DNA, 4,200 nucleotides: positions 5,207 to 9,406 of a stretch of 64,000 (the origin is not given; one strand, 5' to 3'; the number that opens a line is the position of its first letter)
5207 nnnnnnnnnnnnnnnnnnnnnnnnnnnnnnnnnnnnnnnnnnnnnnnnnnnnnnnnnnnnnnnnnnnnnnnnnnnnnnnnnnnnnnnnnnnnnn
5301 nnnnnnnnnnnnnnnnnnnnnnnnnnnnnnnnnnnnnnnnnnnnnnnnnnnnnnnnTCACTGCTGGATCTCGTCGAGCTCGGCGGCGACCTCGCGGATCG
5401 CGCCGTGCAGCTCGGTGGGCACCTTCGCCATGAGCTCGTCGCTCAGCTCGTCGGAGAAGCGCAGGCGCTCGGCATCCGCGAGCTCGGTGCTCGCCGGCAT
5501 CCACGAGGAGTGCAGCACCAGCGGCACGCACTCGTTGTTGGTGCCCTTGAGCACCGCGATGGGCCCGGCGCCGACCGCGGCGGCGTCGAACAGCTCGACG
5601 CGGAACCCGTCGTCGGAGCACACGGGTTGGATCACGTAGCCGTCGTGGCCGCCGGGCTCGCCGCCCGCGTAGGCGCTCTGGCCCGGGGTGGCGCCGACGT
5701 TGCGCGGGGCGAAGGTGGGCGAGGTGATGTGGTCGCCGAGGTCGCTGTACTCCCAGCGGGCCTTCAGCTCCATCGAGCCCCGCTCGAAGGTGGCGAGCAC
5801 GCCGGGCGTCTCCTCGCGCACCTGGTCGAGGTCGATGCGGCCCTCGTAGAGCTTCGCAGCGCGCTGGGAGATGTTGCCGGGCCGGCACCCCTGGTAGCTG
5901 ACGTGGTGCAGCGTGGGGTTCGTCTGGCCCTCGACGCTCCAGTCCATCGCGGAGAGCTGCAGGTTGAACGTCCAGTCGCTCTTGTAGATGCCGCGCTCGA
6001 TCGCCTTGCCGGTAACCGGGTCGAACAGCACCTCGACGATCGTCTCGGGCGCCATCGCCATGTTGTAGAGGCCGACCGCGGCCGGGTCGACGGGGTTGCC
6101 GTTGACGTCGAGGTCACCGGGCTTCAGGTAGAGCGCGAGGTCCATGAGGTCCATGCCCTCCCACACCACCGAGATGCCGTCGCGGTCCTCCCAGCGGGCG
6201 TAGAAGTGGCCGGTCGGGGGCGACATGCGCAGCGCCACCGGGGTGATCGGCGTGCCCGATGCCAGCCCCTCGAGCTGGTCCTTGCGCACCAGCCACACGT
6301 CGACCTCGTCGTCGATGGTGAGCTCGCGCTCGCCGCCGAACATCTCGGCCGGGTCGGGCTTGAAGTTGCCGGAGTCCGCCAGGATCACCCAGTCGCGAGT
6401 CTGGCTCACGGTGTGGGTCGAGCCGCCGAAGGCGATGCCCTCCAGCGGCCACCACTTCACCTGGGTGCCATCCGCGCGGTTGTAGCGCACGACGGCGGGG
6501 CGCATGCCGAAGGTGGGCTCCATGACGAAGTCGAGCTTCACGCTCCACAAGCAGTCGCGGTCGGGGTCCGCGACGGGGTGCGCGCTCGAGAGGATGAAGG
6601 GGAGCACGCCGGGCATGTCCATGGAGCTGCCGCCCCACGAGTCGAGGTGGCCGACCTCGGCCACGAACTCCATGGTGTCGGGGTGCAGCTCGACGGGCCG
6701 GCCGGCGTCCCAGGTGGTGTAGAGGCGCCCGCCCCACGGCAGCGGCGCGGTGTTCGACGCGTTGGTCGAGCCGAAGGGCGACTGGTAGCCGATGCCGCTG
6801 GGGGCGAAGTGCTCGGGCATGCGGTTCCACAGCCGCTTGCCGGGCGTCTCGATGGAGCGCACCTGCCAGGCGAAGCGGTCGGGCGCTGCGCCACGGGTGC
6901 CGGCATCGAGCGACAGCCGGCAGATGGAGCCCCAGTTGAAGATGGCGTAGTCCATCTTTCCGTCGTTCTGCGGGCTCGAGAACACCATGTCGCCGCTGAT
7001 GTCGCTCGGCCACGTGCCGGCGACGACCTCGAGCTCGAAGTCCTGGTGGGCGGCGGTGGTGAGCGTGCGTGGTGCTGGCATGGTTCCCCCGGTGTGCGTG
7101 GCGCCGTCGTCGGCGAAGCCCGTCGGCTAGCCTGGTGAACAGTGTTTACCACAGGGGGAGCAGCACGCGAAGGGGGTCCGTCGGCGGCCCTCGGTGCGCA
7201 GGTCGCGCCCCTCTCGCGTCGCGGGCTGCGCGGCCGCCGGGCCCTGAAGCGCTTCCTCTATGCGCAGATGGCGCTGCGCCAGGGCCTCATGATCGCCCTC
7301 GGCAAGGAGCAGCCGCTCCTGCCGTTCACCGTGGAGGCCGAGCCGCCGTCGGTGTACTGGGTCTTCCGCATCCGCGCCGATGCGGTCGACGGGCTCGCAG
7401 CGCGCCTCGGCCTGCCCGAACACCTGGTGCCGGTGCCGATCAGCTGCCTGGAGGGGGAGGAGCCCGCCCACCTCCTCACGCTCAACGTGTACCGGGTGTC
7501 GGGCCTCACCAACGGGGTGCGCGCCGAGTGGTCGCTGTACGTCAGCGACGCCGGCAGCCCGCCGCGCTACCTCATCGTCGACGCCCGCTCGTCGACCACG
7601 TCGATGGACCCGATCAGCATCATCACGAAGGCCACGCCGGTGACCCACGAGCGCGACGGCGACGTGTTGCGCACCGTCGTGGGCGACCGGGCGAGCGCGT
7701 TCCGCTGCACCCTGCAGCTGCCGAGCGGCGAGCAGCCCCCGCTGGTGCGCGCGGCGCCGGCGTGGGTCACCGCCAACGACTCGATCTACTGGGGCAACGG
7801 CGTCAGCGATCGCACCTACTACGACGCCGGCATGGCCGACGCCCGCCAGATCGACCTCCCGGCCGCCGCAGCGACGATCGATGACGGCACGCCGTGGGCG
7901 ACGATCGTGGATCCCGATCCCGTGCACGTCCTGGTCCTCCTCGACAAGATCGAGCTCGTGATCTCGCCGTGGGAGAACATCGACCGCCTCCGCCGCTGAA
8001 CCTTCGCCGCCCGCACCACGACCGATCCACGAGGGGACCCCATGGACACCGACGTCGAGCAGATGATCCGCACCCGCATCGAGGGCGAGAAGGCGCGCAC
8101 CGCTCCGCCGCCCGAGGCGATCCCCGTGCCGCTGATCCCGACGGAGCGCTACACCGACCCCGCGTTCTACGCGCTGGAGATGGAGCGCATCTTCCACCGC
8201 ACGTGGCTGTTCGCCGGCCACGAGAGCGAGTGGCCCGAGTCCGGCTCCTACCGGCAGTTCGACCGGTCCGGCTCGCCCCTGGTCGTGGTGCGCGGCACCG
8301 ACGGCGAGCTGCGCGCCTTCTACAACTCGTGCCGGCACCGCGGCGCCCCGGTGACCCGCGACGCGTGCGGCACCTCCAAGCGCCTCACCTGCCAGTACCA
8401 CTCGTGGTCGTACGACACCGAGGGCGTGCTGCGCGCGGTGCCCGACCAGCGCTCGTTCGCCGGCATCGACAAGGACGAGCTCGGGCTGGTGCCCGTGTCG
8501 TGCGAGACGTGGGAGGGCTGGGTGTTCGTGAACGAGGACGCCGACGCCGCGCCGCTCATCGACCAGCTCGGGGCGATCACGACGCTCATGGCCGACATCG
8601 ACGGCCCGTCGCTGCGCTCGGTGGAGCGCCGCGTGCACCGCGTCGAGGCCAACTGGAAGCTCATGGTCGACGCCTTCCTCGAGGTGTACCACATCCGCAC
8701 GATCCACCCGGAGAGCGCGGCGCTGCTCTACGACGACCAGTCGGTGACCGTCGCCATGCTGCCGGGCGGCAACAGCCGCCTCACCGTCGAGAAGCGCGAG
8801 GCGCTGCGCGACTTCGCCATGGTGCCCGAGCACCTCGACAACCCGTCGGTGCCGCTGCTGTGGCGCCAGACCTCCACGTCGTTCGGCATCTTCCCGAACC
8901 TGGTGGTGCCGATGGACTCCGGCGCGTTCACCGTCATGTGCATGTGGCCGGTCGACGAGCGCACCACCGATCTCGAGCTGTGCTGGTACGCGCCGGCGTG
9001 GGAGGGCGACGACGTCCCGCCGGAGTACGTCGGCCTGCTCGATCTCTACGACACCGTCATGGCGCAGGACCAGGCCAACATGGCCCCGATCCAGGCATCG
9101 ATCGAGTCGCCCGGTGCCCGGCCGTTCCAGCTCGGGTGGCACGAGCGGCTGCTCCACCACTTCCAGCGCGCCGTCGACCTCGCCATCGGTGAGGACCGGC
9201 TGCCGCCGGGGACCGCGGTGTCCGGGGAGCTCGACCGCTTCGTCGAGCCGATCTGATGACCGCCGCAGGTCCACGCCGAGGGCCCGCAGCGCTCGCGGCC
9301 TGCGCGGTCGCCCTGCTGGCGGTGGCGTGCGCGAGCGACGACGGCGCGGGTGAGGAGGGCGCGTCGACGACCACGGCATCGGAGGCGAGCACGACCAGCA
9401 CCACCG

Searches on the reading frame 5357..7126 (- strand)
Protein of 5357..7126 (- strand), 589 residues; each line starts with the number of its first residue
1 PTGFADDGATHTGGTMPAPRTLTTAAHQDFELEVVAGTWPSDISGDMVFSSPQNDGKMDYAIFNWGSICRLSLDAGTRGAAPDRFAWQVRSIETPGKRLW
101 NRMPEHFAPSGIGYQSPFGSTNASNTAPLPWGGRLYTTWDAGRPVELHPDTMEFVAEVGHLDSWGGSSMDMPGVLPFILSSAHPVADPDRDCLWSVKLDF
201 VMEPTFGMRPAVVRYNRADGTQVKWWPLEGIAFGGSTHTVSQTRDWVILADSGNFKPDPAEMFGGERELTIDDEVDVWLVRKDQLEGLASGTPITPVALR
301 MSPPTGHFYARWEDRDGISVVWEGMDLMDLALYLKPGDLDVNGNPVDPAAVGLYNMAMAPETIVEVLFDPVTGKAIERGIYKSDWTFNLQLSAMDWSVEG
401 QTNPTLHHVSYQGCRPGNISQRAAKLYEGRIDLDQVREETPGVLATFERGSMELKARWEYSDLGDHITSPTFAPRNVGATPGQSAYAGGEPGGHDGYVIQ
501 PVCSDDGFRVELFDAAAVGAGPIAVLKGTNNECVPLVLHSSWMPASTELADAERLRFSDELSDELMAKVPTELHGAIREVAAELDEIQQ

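Call 16: search_protein_families(library=pfam, proteins=[window:5357-7126:-], max_evalue=0.001)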
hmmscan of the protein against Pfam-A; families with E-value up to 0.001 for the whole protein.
window:5357-7126:- (589 aa): 1 family
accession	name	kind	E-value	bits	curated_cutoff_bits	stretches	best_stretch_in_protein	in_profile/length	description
PF03055.21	RPE65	-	1.3e-18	67.8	27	1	29-544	11-469/469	Retinal pigment epithelial membrane protein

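Call 20: search_solved_structures(query=window:5357-7126:-, max_evalue=0.001)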
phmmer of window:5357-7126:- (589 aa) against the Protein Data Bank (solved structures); distinct sequences matched with E-value up to 0.001: 0.

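Call 21: search_protein_families(library=ncbifam, proteins=[window:5357-7126:-], max_evalue=0.001)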
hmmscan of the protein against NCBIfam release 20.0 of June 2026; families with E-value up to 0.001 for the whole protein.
window:5357-7126:- (589 aa): 0 families

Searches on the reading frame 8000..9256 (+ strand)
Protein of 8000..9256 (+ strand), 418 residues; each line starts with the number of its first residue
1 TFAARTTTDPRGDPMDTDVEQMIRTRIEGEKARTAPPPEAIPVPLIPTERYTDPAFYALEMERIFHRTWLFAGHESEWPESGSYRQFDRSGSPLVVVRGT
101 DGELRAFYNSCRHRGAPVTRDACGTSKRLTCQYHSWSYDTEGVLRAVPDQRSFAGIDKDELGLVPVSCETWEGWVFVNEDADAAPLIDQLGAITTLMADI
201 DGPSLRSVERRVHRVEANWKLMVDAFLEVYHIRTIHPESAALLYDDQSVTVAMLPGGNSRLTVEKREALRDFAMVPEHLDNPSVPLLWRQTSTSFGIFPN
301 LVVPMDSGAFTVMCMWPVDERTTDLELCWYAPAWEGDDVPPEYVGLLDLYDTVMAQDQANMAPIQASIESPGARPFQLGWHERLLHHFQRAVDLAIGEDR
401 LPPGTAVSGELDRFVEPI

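Call 11: search_protein_families(library=pfam, proteins=[window:8000-9256:+], max_evalue=0.001)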
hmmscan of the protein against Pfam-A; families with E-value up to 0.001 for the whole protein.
window:8000-9256:+ (418 aa): 2 families
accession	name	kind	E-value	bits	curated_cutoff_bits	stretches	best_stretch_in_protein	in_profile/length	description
PF00848.25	Ring_hydroxyl_A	-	5e-27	95.6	24.9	1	205-394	4-204/208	Ring hydroxylating alpha subunit (catalytic domain)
PF00355.32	Rieske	-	1.3e-19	70.3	20.3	1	68-152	1-83/88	Rieske [2Fe-2S] domain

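Call 21: search_protein_families(library=ncbifam, proteins=[window:8000-9256:+], max_evalue=0.001)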
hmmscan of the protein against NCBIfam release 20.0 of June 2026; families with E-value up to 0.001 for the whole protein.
window:8000-9256:+ (418 aa): 6 families
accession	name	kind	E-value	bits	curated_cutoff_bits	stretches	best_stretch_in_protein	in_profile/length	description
NF058607.1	GlBtMonoOxGbcA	equivalog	8.8e-39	133.1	670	1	46-243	33-229/420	glycine betaine monooxygenase oxygenase subunit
NF042946.1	3PPDioc_HcaE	equivalog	4.1e-37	128.2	830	1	49-238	19-216/450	3-phenylpropionate/cinnamic acid dioxygenase subunit alpha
TIGR03228.1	anthran_1_2_A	equivalog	6.8e-31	107.4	671.9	1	47-251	17-228/438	anthranilate 1,2-dioxygenase large subunit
NF041684.1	ant_diox_AndAc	equivalog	9.1e-27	93.7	750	1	46-236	23-222/418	anthranilate 1,2-dioxygenase large subunit AndAc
TIGR03229.1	benzo_1_2_benA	equivalog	6.9e-26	91.1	780.95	1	49-241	19-220/433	benzoate 1,2-dioxygenase large subunit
NF052579.1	BetMthstMoxSdmAMthl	equivalog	8e-07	28.3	600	1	91-142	39-89/351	4beta-methylsterol monooxygenase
